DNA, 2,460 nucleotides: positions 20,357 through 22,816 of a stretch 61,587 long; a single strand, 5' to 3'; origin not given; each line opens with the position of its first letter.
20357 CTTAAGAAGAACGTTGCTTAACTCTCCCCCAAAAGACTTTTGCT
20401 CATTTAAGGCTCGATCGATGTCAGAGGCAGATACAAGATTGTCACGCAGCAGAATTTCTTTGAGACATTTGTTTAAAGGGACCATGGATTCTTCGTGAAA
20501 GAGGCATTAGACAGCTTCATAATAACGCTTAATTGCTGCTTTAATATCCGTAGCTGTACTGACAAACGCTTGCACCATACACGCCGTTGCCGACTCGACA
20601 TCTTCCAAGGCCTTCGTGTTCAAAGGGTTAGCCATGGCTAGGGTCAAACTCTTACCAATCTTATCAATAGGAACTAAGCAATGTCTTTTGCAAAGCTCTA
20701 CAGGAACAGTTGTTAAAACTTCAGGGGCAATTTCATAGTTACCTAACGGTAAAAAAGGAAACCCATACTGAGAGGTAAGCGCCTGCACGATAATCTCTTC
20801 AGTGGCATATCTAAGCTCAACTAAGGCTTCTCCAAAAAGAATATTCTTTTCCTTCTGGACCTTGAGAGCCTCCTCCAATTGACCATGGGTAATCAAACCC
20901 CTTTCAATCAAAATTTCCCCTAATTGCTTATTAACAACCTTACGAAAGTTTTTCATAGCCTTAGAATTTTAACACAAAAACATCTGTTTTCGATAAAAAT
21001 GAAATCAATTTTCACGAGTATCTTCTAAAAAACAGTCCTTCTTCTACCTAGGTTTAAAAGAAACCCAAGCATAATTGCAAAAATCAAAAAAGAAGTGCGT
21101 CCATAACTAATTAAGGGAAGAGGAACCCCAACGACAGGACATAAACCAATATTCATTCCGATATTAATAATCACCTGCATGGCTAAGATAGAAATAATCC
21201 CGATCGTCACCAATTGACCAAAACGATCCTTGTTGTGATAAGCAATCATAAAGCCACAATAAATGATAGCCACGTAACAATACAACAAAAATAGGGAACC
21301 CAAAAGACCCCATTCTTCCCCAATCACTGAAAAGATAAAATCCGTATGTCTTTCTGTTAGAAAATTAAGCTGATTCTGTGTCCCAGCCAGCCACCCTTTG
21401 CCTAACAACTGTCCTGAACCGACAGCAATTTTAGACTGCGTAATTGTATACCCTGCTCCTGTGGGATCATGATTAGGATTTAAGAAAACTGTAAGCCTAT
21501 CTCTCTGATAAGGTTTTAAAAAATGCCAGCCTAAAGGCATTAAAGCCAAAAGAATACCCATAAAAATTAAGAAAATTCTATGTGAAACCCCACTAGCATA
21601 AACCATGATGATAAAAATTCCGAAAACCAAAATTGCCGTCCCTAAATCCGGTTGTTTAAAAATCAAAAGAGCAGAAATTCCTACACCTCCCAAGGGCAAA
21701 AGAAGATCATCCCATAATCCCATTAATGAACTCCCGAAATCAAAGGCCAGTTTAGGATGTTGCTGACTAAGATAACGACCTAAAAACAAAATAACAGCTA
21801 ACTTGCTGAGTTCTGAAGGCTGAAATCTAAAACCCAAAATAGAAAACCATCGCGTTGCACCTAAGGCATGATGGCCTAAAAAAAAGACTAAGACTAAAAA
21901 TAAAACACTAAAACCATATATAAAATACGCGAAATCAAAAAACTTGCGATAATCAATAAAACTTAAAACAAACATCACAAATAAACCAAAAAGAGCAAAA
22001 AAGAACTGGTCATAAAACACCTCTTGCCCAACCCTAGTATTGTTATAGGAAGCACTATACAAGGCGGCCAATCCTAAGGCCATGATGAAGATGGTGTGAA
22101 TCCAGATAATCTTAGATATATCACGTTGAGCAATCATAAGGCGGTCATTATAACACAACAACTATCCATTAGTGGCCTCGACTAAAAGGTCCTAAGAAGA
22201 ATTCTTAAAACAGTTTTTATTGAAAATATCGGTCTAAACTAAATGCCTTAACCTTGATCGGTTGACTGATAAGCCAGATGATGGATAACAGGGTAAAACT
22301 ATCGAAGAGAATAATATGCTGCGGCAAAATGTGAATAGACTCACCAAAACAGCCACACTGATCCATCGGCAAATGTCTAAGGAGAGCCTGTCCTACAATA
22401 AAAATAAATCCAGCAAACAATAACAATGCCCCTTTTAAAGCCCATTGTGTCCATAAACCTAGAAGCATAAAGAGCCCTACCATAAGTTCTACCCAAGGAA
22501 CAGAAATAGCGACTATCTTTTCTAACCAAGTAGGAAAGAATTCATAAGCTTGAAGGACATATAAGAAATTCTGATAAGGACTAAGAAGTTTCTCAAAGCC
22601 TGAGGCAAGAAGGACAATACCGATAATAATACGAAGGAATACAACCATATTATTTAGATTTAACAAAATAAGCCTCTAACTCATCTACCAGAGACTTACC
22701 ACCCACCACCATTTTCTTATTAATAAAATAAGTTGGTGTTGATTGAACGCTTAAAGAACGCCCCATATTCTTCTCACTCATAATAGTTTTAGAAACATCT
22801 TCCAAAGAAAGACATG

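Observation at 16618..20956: Two tandem PilB-type ATPases bracketed by two stand-alone MshEN-like domain proteins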

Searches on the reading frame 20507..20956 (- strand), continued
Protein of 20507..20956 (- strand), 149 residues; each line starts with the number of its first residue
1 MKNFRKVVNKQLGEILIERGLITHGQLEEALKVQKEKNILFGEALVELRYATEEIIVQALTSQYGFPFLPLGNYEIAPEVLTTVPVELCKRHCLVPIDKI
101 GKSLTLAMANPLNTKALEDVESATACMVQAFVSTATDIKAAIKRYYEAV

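Call 86: search_protein_families(library=ncbifam, alignment_id=A2, max_evalue=1e-9)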
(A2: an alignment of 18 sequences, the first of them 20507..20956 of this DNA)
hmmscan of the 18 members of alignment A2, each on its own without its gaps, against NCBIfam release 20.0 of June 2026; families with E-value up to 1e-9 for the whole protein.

A. member 1, window:20507-20956:- (149 aa): 5 families
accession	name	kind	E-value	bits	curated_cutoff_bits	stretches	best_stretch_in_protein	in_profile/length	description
TIGR02538.1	type_IV_pilB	equivalog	3.2e-21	75.6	675.65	1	12-147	2-137/564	type IV-A pilus assembly ATPase PilB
NF012033.0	PRK15489.1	equivalog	4.3e-16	58.2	537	1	8-144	489-625/703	glycosyl transferase family protein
NF053729.1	c-di-GMP_motif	domain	2.9e-15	55.8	38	1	11-63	1-53/53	cyclic di-GMP-binding domain-containing protein, MshE-related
NF008411.1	PRK11234.1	equivalog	2.9e-14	52.4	1170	1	10-147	482-618/723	cyclic di-3',5'-guanylate-activated glycosyltransferase NfrB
TIGR03029.1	EpsG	equivalog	2.6e-10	39.9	313.8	1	10-81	3-74/274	chain length determinant protein tyrosine kinase EpsG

B. families by the number of members that match (of 18 scanned): 5 families
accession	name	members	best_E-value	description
TIGR02538.1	type_IV_pilB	18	1.6e-22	type IV-A pilus assembly ATPase PilB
NF053729.1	c-di-GMP_motif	18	2.4e-18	cyclic di-GMP-binding domain-containing protein, MshE-related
NF008411.1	PRK11234.1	18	1.2e-17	cyclic di-3',5'-guanylate-activated glycosyltransferase NfrB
NF012033.0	PRK15489.1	18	7.4e-17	glycosyl transferase family protein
TIGR03029.1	EpsG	17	7.6e-14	chain length determinant protein tyrosine kinase EpsG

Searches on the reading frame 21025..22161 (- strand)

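Call 3: search_protein_families(library=pfam, proteins=[window:21025-22161:-], max_evalue=0.01)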
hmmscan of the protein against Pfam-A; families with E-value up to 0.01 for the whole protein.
window:21025-22161:- (378 aa): 1 family
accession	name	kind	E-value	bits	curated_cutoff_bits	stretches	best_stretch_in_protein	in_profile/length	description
PF01098.24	FTSW_RODA_SPOVE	-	9.9e-96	321.3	26.4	1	18-374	3-353/356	Cell cycle protein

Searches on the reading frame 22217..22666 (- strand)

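Call 25: search_protein_families(library=pfam, proteins=[window:22217-22666:-], max_evalue=0.01)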
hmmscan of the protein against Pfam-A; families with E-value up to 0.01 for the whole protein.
window:22217-22666:- (149 aa): 2 families
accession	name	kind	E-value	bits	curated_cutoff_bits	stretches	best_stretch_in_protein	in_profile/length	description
PF07291.16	MauE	-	2.5e-24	86.5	27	1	7-133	4-126/128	Methylamine utilisation protein MauE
PF07681.17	DoxX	-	4.2e-08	34.1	23.6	1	8-91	2-83/85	DoxX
